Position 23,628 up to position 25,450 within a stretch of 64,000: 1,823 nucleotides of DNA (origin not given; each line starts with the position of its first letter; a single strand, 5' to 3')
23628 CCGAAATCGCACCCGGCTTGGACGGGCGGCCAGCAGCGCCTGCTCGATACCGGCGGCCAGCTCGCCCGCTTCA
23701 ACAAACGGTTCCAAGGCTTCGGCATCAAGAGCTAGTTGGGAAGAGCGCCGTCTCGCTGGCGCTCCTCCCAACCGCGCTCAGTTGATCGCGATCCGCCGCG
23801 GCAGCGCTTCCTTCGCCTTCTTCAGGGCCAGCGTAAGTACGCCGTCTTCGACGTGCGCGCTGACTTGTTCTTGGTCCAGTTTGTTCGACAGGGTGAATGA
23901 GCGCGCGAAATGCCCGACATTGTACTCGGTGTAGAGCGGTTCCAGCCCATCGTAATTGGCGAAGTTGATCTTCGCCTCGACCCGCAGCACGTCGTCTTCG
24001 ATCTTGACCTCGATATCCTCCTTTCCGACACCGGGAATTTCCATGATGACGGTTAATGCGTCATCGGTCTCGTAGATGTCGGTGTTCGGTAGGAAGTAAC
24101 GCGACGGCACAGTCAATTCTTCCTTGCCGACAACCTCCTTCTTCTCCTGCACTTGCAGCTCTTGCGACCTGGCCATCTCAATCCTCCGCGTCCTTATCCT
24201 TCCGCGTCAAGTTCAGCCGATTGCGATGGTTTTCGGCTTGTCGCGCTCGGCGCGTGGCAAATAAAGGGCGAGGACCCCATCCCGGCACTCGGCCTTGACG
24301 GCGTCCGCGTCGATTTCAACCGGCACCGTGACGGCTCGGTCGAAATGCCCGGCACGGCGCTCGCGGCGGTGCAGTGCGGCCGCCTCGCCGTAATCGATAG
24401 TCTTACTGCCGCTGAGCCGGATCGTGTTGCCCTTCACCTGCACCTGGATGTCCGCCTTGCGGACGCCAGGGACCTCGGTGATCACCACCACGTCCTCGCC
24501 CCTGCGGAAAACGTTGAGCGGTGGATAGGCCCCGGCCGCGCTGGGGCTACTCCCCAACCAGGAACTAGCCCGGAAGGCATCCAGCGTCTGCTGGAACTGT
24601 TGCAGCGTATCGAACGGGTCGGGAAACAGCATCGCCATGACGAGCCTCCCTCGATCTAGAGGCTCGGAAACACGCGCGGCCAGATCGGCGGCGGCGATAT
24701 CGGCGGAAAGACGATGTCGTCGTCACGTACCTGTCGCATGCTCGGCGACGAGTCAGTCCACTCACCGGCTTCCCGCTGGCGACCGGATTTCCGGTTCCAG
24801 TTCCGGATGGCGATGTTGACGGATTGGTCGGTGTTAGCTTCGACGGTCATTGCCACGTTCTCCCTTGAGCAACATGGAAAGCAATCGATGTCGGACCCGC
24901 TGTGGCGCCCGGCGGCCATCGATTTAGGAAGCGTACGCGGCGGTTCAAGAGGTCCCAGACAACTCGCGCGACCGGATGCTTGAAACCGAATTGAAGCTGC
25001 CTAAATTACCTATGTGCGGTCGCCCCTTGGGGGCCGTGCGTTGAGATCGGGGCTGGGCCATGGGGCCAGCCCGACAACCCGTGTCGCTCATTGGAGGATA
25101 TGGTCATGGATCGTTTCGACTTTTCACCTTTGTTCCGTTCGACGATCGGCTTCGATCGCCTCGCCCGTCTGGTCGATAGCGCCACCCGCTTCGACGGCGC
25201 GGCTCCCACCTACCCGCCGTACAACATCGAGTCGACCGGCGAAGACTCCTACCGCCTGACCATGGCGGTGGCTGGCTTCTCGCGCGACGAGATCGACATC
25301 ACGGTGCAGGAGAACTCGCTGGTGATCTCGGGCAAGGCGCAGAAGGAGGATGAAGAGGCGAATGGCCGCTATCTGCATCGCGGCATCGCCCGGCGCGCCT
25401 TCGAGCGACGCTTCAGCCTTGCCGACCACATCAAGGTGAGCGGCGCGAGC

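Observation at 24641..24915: Small ORF whose stop codon lies inside the hairpin masking the hsp20 ribosome-binding site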

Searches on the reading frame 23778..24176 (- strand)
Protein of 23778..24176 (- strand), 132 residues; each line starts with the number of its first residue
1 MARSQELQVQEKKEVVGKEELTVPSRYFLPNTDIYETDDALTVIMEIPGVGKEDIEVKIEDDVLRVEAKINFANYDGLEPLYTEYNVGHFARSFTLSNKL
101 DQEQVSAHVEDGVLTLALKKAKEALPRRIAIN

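Call 8: search_protein_families(library=pfam, proteins=[window:23778-24176:-], max_evalue=1)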
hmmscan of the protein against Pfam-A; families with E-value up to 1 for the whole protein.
window:23778-24176:- (132 aa): 4 families
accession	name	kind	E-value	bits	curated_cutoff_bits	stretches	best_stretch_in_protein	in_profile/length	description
PF00011.27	HSP20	-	4.3e-19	69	20.8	1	33-132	1-102/102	Hsp20/alpha crystallin family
PF17886.7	ArsA_HSP20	-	5.4e-05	23.1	22.5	1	42-115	5-60/63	HSP20-like domain found in ArsA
PF04969.22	CS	-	0.0024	19.3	21.3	1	31-120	2-78/78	CS domain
PF10988.14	DUF2807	-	0.082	13.1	24.2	0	42-76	22-56/181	Putative auto-transporter adhesin, head GIN domain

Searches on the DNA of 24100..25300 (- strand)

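Call 4: search_rna_families(source=window, start=24100, end=25300, threshold=evalue, max_evalue=10, show_alignments=4)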
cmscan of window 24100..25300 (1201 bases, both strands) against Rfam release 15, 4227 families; matches with E-value up to 10: 4.
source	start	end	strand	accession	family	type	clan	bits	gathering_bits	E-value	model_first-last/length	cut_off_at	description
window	25016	25110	+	RF00435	ROSE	Cis-reg; thermoregulator;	-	34.7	45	0.0034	1-94/94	no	Repression of heat shock gene expression (ROSE) element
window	24844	24912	-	RF00435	ROSE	Cis-reg; thermoregulator;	-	33.7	45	0.0054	1-94/94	no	Repression of heat shock gene expression (ROSE) element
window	25260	25275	+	RF00523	Prion_pknot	Cis-reg;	-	15.9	39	5.7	1-40/40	no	Prion pseudoknot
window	24747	24846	-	RF02242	Xoo5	Gene; sRNA;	-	14.5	50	5.6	1-124/124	no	Xanthomonadaceae sRNA Xoo5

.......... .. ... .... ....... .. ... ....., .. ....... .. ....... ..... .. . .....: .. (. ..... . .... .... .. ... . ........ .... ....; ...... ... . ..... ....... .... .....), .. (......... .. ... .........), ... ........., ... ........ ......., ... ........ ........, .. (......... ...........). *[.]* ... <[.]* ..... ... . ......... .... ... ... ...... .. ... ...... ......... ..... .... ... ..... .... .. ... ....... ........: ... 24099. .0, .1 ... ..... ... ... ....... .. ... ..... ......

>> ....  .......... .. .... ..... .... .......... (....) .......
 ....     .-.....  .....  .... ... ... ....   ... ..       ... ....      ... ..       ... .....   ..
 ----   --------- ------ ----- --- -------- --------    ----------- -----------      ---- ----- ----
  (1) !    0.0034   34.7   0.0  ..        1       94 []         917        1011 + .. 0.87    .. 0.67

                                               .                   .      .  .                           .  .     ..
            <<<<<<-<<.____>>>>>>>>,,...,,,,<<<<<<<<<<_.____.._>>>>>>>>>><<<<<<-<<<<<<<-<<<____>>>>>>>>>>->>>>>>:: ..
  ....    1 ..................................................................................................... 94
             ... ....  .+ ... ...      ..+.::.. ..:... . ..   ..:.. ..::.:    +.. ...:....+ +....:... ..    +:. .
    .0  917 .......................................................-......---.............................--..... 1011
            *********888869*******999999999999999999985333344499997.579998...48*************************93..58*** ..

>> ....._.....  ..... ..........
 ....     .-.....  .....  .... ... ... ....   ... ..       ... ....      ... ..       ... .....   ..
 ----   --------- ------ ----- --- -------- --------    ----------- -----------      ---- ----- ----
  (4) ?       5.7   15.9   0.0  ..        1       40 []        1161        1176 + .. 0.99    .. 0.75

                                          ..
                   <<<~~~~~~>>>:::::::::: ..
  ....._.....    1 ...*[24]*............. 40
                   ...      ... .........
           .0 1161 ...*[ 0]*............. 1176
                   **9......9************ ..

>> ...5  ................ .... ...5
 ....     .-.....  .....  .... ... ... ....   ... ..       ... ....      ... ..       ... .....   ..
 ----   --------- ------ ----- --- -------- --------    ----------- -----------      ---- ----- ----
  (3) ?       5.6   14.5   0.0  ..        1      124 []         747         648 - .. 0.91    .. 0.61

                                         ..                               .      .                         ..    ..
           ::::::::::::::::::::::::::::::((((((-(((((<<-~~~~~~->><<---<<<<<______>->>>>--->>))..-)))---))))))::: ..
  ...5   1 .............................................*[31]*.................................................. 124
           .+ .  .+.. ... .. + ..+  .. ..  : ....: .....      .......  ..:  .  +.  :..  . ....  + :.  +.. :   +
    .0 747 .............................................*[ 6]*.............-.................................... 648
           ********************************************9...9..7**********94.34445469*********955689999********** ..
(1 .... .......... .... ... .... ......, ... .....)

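Call 83: search_rna_families(sources=[L001, L003, L005, L010, L020, L028, L043, L045, L046, L050, L071, L076], threshold=evalue, max_evalue=0.1)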
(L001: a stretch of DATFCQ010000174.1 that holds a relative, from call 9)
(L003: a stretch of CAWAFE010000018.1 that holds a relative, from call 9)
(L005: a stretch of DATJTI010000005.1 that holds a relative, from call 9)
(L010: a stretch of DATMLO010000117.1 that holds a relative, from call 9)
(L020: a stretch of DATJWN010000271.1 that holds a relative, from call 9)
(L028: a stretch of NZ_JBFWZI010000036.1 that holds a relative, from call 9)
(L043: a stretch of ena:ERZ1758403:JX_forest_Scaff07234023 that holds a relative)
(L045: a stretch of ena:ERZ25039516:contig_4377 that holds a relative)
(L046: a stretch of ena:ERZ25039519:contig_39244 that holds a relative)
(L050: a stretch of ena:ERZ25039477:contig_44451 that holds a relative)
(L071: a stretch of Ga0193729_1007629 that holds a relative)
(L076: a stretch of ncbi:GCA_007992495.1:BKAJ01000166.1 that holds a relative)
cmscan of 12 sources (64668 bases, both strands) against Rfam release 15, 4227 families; matches with E-value up to 0.1: 6.
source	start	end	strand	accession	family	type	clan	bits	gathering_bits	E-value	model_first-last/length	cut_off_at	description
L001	3835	3926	+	RF00435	ROSE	Cis-reg; thermoregulator;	-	55.9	45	1.1e-05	1-94/94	no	Repression of heat shock gene expression (ROSE) element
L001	2123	2190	+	RF00435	ROSE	Cis-reg; thermoregulator;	-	48.7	45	0.00031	1-94/94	no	Repression of heat shock gene expression (ROSE) element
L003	2130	2199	+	RF00435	ROSE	Cis-reg; thermoregulator;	-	46.3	45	0.00095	1-94/94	no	Repression of heat shock gene expression (ROSE) element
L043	2438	2507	+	RF00435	ROSE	Cis-reg; thermoregulator;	-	38.9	45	0.028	1-94/94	no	Repression of heat shock gene expression (ROSE) element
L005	2159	2227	+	RF00435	ROSE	Cis-reg; thermoregulator;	-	38.5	45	0.033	1-94/94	no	Repression of heat shock gene expression (ROSE) element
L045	5106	5179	-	RF01034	mir-618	Gene; miRNA;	-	32.6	96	0.015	1-95/95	no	mir-618 microRNA precursor family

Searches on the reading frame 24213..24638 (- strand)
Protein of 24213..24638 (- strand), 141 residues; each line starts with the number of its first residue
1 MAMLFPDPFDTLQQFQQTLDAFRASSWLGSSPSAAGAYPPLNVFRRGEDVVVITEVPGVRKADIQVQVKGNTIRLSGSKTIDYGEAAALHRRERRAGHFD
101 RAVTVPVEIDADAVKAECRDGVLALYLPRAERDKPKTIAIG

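Call 8: search_protein_families(library=pfam, proteins=[window:24213-24638:-], max_evalue=1)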
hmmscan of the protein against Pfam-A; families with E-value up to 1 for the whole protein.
window:24213-24638:- (141 aa): 2 families
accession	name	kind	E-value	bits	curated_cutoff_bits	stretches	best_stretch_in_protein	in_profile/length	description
PF00011.27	HSP20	-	6.3e-19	68.4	20.8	1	48-140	7-101/102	Hsp20/alpha crystallin family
PF17886.7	ArsA_HSP20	-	0.0042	17.1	22.5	1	51-125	5-61/63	HSP20-like domain found in ArsA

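Call 9: find_related_loci(query=window:24216-24638:-, collection=genome_contigs, flank=2500)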
Query window:24216-24638:- (141 aa) in genome_contigs; peptide patterns used: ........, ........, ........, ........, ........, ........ (x = any residue, [..] = any of these).
242 stretches matched a pattern; 41 encode a relative of the query (tblastn E <= 1e-3); 41 distinct loci.
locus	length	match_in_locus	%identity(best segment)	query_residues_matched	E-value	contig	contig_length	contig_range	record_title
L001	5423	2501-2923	82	1-141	3e-80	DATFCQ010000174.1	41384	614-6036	MAG TPA_asm: Stellaceae bacterium isolate SMAG_U8558 k141_1513208, whole genome shotgun sequence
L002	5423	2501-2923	80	1-141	1e-79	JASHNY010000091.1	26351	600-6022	MAG: Alphaproteobacteria bacterium isolate JOPF009 JOPF_A072_contig_8926, whole genome shotgun sequence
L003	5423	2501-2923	77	1-141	4e-76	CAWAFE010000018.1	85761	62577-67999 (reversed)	MAG: uncultured Alphaproteobacteria bacterium isolate MFD00822.bin.1.152 genome assembly, contig: contig_151071, whole g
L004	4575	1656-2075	79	1-140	9e-76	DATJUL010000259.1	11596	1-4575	MAG TPA_asm: Stellaceae bacterium isolate SMAG_U15045 k141_3531024, whole genome shotgun sequence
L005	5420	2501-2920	74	1-140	2e-72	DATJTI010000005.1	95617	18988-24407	MAG TPA_asm: Stellaceae bacterium isolate SMAG_U15016 k141_2492605, whole genome shotgun sequence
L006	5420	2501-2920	74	1-140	3e-72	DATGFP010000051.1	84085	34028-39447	MAG TPA_asm: Stellaceae bacterium isolate SMAG_U9731 k141_1294847, whole genome shotgun sequence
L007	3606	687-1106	75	1-140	6e-72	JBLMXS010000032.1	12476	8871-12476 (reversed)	MAG: Thiohalocapsa sp. isolate MAG250 PRJNA957066_bin31_renamed_31, whole genome shotgun sequence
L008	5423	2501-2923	74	1-141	1e-71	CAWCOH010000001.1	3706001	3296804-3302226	MAG: uncultured Alphaproteobacteria bacterium isolate MFD04944.bin.2.63 genome assembly, contig: contig_24645, whole gen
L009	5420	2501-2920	74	1-140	4e-71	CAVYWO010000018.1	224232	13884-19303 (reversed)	MAG: uncultured Alphaproteobacteria bacterium isolate MFD01248.bin.2.46 genome assembly, contig: contig_8050, whole geno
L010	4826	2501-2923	71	1-141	8e-70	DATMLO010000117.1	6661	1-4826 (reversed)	MAG TPA_asm: Stellaceae bacterium isolate SMAG_U12799 k141_41148, whole genome shotgun sequence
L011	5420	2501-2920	71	1-140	3e-69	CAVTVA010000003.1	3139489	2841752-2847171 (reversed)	MAG: uncultured Alphaproteobacteria bacterium isolate MFD09603.bin.2.16 genome assembly, contig: contig_868, whole genom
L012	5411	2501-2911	71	4-140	2e-68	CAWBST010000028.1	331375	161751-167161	MAG: uncultured Alphaproteobacteria bacterium isolate MFD00822.bin.1.197 genome assembly, contig: contig_90166, whole ge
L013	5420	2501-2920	70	1-140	9e-68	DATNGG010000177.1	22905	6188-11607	MAG TPA_asm: Stellaceae bacterium isolate SMAG_U11315 k141_1122477, whole genome shotgun sequence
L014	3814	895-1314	69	1-140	2e-67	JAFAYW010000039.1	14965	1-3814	MAG: Alphaproteobacteria bacterium isolate CP_BM_RX_R8_25 BM_RX_R8_k147_1081138, whole genome shotgun sequence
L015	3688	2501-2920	66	1-140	6e-67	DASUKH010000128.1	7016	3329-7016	MAG TPA_asm: Stellaceae bacterium isolate SMAG_U1509 k141_993849, whole genome shotgun sequence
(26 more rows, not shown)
